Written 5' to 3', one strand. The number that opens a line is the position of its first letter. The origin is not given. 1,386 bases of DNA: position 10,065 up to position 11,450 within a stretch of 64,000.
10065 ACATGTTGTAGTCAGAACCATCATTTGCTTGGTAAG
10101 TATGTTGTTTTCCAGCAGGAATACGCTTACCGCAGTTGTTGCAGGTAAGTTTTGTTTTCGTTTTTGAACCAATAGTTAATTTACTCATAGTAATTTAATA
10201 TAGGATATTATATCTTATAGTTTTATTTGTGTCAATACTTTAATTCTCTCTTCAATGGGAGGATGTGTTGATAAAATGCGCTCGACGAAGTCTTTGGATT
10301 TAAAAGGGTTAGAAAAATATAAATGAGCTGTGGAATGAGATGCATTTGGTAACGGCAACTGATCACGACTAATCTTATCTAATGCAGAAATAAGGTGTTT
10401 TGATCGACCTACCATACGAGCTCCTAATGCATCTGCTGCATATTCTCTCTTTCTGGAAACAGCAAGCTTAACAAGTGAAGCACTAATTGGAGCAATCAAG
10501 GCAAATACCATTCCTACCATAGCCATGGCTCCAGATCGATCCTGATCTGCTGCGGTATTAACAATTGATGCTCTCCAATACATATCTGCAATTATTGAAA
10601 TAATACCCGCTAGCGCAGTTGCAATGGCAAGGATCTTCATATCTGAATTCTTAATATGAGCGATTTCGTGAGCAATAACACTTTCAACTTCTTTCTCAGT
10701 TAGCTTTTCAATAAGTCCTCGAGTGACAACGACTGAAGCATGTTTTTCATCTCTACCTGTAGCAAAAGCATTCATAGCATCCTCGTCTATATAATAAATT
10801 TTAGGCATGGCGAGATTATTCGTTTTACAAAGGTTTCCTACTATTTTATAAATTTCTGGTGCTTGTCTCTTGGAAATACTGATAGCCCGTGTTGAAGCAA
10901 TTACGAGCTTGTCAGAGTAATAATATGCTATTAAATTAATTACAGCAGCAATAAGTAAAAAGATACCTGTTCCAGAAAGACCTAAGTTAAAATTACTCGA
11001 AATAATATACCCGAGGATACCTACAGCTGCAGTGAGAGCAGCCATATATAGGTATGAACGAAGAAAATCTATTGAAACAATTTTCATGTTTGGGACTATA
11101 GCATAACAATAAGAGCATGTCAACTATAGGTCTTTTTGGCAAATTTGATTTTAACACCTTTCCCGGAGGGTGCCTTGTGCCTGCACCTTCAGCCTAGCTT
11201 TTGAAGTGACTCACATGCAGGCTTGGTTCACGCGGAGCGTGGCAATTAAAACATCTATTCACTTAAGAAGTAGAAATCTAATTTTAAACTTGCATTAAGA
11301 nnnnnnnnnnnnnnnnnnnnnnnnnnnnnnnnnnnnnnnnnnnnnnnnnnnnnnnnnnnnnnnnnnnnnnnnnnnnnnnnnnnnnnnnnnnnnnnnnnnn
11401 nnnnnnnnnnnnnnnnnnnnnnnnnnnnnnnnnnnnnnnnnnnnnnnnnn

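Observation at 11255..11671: Candidate immunity gene immediately downstream of the RHS toxin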

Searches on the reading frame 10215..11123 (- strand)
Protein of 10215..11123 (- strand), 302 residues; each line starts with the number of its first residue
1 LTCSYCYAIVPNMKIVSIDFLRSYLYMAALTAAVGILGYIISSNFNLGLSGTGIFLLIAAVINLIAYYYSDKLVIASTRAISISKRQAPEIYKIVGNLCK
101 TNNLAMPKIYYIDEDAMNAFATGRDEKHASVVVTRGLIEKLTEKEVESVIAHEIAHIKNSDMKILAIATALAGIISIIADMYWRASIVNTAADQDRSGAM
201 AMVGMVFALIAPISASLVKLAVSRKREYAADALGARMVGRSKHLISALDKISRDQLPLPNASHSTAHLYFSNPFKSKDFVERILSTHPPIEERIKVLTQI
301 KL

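Call 3: search_protein_families(library=pfam, proteins=[window:10215-11123:-], max_evalue=1)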
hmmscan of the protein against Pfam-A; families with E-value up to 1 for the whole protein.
window:10215-11123:- (302 aa): 7 families
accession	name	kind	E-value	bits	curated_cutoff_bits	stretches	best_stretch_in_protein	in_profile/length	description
PF01435.24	Peptidase_M48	-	5.7e-36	124.5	20.3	1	87-300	3-185/186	Peptidase family M48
PF05569.17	Peptidase_M56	-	0.00035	20.3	31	1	129-172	176-219/296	BlaR1 peptidase M56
PF10263.15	SprT-like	-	0.0021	18.3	25.6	1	125-157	40-72/108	SprT-like family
PF04450.18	BSP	-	0.04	14.2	23.8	1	113-196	64-149/207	Peptidase of plants and bacteria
PF21740.2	DUF6866_C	-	0.063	13.5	27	1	138-185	37-84/182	Family of unknown function (DUF6866) C-terminal domain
PF18894.6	PhageMetallopep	-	0.087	13.3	23.7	1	122-160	59-97/134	Putative phage metallopeptidase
PF10493.15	Rod_C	-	0.11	11.3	24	1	58-110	185-235/551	Rough deal protein C-terminal region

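Call 44: list_cluster_members(proteins=[P0001, window:10215-11087:-, window:9589-10188:-])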
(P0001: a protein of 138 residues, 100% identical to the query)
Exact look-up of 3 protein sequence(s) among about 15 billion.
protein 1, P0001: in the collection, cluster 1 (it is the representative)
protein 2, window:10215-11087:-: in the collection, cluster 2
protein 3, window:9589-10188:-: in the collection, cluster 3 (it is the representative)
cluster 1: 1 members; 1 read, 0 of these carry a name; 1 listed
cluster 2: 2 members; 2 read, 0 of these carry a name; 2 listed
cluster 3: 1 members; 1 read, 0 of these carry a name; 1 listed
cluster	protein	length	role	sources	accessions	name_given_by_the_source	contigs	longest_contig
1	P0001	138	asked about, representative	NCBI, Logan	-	-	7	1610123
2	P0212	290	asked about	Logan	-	-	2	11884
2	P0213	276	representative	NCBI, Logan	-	-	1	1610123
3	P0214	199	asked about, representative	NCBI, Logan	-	-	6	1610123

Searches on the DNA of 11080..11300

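Call 25: search_rna_families(source=window, start=11080, end=11300, threshold=evalue, max_evalue=10, show_alignments=2)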
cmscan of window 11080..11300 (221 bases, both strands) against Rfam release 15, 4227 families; matches with E-value up to 10: 1.
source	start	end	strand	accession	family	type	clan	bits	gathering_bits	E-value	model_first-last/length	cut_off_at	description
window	11108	11197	-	RF02493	Gl_U4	Gene; snRNA; splicing;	-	14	100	2.4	1-95/95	no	Giardia U4 spliceosomal RNA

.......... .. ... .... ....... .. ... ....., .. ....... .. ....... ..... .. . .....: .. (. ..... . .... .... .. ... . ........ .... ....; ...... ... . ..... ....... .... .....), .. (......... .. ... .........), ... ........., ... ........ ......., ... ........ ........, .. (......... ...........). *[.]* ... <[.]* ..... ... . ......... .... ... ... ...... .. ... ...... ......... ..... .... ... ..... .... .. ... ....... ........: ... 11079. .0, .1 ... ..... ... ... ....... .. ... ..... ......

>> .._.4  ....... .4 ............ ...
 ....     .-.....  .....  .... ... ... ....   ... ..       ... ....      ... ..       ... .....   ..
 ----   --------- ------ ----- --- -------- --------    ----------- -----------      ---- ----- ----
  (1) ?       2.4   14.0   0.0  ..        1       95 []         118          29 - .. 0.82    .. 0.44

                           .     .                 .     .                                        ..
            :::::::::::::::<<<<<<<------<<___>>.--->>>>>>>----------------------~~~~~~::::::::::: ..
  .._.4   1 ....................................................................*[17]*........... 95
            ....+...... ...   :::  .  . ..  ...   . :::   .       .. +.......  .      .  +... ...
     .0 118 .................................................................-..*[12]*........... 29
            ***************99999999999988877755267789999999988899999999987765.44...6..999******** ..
